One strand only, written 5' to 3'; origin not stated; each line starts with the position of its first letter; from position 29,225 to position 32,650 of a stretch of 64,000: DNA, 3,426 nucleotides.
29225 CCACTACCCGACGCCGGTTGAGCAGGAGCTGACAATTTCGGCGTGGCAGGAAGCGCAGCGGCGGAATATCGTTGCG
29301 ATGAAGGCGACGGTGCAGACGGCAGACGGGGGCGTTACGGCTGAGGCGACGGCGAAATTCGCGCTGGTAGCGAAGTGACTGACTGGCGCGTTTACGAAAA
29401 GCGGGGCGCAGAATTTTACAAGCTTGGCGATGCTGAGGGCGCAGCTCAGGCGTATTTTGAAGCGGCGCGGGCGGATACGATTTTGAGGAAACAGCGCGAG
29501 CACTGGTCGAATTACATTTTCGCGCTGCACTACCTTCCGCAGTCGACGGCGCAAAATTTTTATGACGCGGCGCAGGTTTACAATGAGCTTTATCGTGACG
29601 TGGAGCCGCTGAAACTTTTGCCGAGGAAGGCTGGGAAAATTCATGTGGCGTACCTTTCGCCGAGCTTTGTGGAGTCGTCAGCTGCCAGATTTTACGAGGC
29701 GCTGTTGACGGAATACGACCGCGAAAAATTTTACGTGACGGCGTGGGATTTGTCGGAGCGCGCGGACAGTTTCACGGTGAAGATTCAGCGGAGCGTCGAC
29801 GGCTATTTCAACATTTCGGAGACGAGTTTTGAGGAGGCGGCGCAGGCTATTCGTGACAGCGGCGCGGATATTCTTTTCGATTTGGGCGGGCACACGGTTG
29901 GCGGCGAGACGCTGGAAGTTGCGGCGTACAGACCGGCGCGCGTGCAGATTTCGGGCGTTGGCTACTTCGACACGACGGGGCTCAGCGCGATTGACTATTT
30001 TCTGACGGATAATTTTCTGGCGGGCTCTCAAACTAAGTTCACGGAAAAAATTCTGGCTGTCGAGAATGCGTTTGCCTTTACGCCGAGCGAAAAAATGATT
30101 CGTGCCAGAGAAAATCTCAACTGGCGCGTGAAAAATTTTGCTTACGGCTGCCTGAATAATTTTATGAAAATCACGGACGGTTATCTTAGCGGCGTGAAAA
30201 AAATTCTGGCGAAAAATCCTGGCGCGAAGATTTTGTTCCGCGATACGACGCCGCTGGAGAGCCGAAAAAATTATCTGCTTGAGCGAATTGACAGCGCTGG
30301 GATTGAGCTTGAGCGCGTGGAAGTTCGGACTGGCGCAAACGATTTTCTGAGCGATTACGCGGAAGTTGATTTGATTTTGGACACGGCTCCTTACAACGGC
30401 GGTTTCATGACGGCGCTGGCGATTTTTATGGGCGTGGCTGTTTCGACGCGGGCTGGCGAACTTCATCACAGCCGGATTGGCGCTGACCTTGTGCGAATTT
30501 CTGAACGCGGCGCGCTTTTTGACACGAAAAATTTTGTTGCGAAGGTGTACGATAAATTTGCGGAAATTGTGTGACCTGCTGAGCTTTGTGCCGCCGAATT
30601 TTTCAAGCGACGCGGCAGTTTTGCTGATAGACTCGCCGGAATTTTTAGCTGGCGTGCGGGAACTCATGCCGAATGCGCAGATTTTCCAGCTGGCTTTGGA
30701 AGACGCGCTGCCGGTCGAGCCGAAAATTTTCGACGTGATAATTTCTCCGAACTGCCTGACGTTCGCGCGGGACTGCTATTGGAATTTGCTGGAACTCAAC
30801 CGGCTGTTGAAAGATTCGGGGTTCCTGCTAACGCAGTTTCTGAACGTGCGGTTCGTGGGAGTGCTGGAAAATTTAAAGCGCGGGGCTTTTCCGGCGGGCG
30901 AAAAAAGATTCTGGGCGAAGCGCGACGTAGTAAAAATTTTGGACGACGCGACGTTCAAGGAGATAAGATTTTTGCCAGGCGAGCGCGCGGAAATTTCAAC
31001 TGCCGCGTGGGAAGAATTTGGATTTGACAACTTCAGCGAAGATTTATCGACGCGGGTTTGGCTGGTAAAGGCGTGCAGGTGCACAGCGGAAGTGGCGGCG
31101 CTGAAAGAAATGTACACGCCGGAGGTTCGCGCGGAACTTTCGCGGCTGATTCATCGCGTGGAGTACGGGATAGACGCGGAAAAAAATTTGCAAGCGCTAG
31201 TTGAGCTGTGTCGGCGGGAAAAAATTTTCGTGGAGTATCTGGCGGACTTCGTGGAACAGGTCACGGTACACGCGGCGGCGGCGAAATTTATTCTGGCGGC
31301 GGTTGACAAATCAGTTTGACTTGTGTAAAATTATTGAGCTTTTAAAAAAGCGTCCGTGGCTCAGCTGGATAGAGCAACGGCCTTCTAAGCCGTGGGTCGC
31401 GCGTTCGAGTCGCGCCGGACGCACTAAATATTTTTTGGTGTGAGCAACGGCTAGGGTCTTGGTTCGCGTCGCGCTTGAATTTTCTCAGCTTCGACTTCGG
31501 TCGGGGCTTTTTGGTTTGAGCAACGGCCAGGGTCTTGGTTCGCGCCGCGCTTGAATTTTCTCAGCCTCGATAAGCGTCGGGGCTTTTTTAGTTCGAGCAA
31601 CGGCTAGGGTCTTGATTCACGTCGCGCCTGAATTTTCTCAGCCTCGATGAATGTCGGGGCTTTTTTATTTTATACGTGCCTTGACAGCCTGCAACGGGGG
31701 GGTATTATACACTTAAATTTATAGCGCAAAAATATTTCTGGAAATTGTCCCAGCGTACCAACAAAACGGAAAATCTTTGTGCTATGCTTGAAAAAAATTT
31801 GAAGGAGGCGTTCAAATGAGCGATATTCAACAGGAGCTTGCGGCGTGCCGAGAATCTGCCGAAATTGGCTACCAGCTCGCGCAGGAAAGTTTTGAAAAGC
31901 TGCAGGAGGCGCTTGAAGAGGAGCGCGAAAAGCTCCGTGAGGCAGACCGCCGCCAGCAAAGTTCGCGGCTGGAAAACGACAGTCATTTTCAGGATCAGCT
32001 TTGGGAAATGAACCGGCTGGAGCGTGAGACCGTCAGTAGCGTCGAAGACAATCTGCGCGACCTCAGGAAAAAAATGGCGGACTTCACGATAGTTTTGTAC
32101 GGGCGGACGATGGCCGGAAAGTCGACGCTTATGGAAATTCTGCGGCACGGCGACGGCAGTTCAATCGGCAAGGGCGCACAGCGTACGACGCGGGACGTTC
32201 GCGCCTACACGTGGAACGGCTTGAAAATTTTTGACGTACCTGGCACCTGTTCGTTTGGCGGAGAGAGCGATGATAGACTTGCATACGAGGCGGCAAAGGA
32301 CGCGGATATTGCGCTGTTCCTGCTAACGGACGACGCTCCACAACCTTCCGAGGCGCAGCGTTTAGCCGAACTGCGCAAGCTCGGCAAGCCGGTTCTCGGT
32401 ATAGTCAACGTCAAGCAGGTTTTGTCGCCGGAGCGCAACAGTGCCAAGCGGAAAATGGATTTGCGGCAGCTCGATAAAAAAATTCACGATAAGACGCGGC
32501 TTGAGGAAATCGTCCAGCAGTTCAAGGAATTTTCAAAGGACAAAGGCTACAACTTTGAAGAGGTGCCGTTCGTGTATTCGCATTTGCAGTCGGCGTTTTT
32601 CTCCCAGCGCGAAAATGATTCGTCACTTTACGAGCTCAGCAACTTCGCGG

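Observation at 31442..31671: Three tandem tRNA-length units derived from the adjacent tRNA-Arg, each converted into a hairpin + T-run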

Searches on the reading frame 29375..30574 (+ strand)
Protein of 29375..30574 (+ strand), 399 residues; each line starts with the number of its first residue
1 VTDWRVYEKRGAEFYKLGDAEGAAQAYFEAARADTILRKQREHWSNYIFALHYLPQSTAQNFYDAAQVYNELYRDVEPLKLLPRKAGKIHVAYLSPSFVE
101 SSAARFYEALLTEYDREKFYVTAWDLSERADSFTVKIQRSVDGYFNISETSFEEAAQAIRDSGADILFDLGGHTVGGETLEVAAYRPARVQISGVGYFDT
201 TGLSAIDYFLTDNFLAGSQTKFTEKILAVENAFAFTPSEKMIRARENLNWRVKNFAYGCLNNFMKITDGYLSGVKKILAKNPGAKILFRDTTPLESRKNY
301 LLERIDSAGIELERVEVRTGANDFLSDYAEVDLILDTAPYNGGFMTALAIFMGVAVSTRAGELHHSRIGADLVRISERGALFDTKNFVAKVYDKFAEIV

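Call 13: search_protein_families(library=pfam, proteins=[window:29375-30574:+], max_evalue=0.01)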
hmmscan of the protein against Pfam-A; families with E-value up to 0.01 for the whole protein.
window:29375-30574:+ (399 aa): 1 family
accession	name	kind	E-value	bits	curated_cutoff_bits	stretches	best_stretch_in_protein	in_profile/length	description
PF13844.12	Glyco_transf_41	-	2.3e-16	59.6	25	1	84-242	76-237/543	Glycosyl transferase family 41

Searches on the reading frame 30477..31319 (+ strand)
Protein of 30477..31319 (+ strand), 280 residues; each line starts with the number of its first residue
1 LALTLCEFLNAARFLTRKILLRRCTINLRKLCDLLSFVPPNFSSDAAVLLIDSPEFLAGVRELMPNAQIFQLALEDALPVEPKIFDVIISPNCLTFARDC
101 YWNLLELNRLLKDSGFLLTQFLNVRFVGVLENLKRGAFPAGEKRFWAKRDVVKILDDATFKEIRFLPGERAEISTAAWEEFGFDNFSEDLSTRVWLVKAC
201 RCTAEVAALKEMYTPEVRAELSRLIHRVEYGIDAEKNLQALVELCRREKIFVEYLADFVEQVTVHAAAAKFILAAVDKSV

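Call 13: search_protein_families(library=pfam, proteins=[window:30477-31319:+], max_evalue=0.01)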
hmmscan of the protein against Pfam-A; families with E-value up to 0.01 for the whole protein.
window:30477-31319:+ (280 aa): 2 families
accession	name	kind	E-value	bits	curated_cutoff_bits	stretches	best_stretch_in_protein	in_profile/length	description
PF08241.18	Methyltransf_11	-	2e-05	25.6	21.2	1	47-118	20-94/95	Methyltransferase domain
PF13649.12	Methyltransf_25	-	0.0094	17.1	27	0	46-115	22-97/97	Methyltransferase domain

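Call 24: find_homologous_proteins(query=window:30570-31316:+, max_evalue=1e-10)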
Query window:30570-31316:+ (249 aa): 317 proteins with E <= 1e-10 among 1644 candidates; the best 120 are listed.
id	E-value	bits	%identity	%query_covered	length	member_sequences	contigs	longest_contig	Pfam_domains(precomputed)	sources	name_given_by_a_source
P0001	1.9e-155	534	98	100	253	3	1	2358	PF08241.19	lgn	-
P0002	8.7e-144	495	91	99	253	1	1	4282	-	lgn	-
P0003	5.6e-143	493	91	99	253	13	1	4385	-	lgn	-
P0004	4.6e-136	470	85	100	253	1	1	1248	-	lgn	-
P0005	1.5e-130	452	83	99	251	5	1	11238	-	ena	-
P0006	2.0e-127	442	83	99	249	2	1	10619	-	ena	-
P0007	4.8e-119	414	76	98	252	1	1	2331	PF08241.19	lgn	-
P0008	1.5e-110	387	70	98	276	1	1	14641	-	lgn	-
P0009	3.4e-105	369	66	99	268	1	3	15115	PF08241.19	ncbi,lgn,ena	-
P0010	9.4e-105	368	71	94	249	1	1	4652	-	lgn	-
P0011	1.8e-104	367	70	94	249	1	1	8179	-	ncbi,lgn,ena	-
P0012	2.6e-103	363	69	93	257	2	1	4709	-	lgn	-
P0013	3.1e-103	363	70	94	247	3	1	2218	-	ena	-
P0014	3.6e-103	362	66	98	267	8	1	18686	-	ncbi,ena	-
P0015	8.4e-103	361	70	94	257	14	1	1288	-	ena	-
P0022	2.1e-101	357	69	94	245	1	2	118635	-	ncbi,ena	-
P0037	4.6e-96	339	64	97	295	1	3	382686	-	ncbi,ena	-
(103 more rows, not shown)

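Call 25: find_encoding_contigs(protein=P0005, flank=6000, max_places=2)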
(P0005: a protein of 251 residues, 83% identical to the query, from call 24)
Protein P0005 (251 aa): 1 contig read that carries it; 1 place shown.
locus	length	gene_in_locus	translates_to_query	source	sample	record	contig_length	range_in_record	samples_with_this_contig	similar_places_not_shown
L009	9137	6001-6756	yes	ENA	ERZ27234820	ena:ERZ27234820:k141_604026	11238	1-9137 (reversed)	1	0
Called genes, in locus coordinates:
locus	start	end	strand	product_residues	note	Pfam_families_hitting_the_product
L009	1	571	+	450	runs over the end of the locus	PF00483:NTP_transferase, PF01128:IspD, PF02348:CTP_transf_3 (weak), PF12804:NTP_transf_3, PF14602:Hexapep_2 (faint), PF25084:LbH_EIF2B, PF25087:GMPPB_C (faint), PF00132:Hexapep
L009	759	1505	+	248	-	PF08942:DUF1919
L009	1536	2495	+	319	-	PF13793:Pribosyltran_N, PF00156:Pribosyltran, PF14572:Pribosyl_synth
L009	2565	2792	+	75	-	PF03840:SecG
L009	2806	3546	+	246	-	PF12146:Hydrolase_4, PF00561:Abhydrolase_1, PF12697:Abhydrolase_6, PF06821:Ser_hydrolase (faint)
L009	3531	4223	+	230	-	PF04474:DUF554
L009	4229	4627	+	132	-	PF03061:4HBT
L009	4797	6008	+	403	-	PF13844:Glyco_transf_41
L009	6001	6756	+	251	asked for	-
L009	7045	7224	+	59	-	-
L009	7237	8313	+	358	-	PF03193:RsgA_GTPase (faint), PF01926:MMR_HSR1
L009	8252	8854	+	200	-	-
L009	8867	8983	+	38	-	-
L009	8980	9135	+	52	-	?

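Call 26: find_encoding_contigs(protein=P0008, flank=6000, max_places=2)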
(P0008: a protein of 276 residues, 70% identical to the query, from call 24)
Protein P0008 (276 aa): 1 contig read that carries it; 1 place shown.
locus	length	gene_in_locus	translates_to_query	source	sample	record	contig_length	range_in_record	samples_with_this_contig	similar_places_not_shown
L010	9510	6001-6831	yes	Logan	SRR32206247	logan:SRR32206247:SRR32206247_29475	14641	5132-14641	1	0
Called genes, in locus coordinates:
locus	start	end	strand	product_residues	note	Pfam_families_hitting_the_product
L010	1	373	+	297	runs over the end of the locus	PF08942:DUF1919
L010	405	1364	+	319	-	PF13793:Pribosyltran_N, PF00156:Pribosyltran, PF14572:Pribosyl_synth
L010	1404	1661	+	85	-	PF03840:SecG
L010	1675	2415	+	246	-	PF12146:Hydrolase_4, PF00561:Abhydrolase_1, PF12697:Abhydrolase_6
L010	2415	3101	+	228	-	PF04474:DUF554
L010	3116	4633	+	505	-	PF00773:RNB, PF00575:S1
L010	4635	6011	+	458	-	PF13844:Glyco_transf_41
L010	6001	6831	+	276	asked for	-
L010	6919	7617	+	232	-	PF00834:Ribul_P_3_epim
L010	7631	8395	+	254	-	PF02811:PHP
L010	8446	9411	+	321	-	PF10112:Halogen_Hydrol, PF05154:TM2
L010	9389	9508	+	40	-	?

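Call 27: find_encoding_contigs(protein=P0022, flank=6000, max_places=2)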
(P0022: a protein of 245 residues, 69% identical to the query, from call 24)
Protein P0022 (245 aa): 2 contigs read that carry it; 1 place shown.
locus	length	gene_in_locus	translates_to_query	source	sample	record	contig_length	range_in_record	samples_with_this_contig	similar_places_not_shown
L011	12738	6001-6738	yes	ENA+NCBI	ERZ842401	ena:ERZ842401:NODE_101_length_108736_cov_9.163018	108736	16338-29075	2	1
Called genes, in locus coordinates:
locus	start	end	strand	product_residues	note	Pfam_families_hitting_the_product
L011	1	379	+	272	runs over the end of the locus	PF08942:DUF1919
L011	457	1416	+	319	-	PF13793:Pribosyltran_N, PF00156:Pribosyltran, PF14572:Pribosyl_synth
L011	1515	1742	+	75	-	PF03840:SecG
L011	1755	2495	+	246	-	PF07819:PGAP1 (faint), PF12146:Hydrolase_4, PF00561:Abhydrolase_1, PF12697:Abhydrolase_6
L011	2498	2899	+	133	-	PF03061:4HBT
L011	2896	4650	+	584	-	PF00773:RNB, PF00575:S1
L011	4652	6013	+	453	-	PF13844:Glyco_transf_41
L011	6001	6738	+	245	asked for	-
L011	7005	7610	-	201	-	PF13739:PdaC (faint), PF11738:DUF3298 (weak)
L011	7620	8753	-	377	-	PF00155:Aminotran_1_2 (weak), PF01041:DegT_DnrJ_EryC1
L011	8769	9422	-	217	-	PF02390:Methyltransf_4 (faint), PF13847:Methyltransf_31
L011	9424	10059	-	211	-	PF00590:TP_methylase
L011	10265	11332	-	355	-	PF01888:CbiD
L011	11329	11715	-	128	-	-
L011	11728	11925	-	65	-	PF07927:HicA_toxin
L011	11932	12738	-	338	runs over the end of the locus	PF01073:3Beta_HSD, PF01370:Epimerase, PF02719:Polysacc_synt_2, PF04321:RmlD_sub_bind, PF07993:NAD_binding_4, PF13460:NAD_binding_10 (weak), PF16363:GDP_Man_Dehyd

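Call 28: find_encoding_contigs(protein=P0037, flank=6000, max_places=2)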
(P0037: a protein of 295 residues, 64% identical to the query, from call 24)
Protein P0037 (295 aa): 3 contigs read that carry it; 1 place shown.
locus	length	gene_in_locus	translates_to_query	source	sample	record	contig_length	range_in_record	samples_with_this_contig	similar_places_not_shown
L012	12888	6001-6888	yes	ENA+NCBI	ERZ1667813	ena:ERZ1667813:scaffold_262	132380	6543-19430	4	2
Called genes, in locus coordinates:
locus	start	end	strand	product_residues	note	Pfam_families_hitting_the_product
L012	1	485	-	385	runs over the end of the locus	-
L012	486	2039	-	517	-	PF00133:tRNA-synt_1, PF01406:tRNA-synt_1e (weak), PF09334:tRNA-synt_1g, PF00133:tRNA-synt_1, PF08264:Anticodon_1, PF19303:Anticodon_3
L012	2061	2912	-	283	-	-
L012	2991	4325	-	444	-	PF04286:DUF445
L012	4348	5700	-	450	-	PF04286:DUF445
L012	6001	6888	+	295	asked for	-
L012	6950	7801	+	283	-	PF02401:LYTB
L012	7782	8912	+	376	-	PF00575:S1, PF23459:S1_RRP5, PF00575:S1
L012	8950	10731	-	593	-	PF01435:Peptidase_M48, PF07719:TPR_2 (faint)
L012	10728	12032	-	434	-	PF00512:HisKA, PF02518:HATPase_c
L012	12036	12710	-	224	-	PF00072:Response_reg, PF00486:Trans_reg_C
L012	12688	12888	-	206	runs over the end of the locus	PF01195:Pept_tRNA_hydro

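Call 33: find_encoding_contigs(protein=P0002, flank=3000, max_places=4)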
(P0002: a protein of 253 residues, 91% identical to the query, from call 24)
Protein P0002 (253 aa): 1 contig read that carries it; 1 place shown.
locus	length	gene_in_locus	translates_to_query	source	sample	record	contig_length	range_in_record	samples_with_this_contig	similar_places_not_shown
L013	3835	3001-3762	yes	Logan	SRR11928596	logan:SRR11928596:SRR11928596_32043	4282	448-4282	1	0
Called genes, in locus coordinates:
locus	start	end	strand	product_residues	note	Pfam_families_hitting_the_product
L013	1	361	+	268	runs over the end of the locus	?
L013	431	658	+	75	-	PF03840:SecG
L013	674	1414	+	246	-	PF12146:Hydrolase_4, PF00561:Abhydrolase_1, PF12697:Abhydrolase_6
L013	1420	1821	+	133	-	PF03061:4HBT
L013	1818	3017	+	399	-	PF13844:Glyco_transf_41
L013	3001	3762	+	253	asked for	-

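Call 34: find_encoding_contigs(protein=P0003, flank=3000, max_places=6)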
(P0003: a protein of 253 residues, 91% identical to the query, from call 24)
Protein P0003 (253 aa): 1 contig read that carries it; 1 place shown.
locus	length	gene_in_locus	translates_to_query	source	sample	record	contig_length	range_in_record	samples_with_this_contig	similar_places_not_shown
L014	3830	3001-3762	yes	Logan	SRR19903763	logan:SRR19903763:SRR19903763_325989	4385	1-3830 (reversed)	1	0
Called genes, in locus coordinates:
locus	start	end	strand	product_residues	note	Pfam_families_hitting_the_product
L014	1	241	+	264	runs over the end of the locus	?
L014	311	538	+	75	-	PF03840:SecG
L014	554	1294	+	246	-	PF12146:Hydrolase_4, PF00561:Abhydrolase_1, PF12697:Abhydrolase_6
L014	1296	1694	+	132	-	PF03061:4HBT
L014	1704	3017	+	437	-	PF13844:Glyco_transf_41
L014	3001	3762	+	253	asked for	-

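Call 35: find_encoding_contigs(protein=P0006, flank=3000, max_places=4)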
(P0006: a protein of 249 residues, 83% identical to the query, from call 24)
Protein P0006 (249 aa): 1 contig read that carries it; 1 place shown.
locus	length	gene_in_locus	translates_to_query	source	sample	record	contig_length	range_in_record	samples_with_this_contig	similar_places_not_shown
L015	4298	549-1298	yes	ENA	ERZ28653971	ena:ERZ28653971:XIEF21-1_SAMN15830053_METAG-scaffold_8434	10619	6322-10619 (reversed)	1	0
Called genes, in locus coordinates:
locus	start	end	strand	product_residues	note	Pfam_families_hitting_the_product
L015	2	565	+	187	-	?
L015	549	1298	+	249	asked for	-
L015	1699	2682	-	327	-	PF13177:DNA_pol3_delta2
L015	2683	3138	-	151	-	PF03885:DUF327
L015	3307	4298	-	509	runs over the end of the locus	PF02652:Lactate_perm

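Call 36: find_encoding_contigs(protein=P0007, flank=3000, max_places=4)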
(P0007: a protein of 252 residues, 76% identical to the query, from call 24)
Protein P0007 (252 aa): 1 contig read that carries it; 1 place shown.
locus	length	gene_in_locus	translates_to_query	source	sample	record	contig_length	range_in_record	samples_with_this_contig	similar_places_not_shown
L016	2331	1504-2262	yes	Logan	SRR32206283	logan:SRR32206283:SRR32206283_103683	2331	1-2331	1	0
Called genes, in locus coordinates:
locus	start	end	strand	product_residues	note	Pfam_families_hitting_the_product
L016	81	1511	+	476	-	PF13844:Glyco_transf_41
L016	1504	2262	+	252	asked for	PF08241:Methyltransf_11 (weak)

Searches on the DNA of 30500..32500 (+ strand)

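Call 4: search_rna_families(source=window, start=30500, end=32500, threshold=evalue, max_evalue=10, show_alignments=5)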
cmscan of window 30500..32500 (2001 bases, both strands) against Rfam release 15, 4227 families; matches with E-value up to 10: 4.
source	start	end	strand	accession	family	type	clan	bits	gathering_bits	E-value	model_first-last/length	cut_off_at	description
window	31350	31423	+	RF00005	tRNA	Gene; tRNA;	CL00001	68.2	29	3.1e-14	1-71/71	no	tRNA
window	31350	31424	-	RF04354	Plastid-ycf2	Cis-reg;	-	27.9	65.7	0.0042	1-75/75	no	Plastid-ycf2 5UTR RNA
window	32265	32338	+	RF01611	ceN108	Gene; snRNA; snoRNA; CD-box;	-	16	50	6.8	1-70/70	no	Caenorhabditis snoRNA ceN108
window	31503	31591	+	RF02871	ncS54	Gene; sRNA;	-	14.6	43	6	1-79/79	no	Burkholderia sRNA 54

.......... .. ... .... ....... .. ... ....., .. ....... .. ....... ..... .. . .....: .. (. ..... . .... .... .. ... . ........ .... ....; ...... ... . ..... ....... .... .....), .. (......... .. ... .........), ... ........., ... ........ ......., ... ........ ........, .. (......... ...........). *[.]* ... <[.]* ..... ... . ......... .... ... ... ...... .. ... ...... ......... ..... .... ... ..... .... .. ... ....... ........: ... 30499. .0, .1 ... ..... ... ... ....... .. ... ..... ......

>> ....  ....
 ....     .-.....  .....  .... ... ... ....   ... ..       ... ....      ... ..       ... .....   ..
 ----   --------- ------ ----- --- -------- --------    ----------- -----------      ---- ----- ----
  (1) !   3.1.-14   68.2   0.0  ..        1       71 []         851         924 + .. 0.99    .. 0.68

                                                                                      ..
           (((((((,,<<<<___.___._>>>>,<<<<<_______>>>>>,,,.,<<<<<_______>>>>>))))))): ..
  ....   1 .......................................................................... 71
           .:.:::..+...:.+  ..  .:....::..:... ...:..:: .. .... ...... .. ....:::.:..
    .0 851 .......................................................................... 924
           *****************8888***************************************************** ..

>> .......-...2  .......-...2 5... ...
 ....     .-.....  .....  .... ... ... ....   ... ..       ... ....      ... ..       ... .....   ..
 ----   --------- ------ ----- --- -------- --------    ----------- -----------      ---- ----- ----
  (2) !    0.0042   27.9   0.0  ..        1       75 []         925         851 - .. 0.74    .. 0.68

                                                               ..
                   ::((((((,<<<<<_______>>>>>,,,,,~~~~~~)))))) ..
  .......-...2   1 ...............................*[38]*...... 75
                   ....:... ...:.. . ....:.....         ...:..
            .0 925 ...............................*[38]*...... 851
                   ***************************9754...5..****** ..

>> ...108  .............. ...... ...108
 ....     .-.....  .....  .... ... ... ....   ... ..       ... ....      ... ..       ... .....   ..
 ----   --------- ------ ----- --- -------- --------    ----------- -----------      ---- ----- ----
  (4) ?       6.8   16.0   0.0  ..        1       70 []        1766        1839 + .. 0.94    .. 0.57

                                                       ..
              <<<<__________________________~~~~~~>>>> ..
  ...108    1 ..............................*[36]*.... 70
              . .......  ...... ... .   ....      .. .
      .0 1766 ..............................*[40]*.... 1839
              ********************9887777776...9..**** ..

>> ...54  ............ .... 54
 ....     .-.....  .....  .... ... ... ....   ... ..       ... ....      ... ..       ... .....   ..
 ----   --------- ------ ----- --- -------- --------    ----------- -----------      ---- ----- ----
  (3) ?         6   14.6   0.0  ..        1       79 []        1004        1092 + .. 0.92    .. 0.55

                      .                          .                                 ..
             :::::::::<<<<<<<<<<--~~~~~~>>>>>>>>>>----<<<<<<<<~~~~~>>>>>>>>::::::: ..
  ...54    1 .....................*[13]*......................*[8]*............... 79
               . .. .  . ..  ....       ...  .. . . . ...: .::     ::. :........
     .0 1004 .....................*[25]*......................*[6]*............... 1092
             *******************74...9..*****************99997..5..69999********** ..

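Call 79: search_dna_similar(query=window:31442-31671:+, collection=phages, mode=distant, max_evalue=0.01, max_rows=10)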
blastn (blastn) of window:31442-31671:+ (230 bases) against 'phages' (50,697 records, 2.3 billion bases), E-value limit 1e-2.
No match.

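Call 80: search_dna_similar(query=window:31442-31671:+, collection=plasmids, mode=distant, max_evalue=0.01, max_rows=10)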
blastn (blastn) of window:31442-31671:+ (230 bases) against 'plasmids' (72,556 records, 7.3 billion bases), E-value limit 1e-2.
No match.
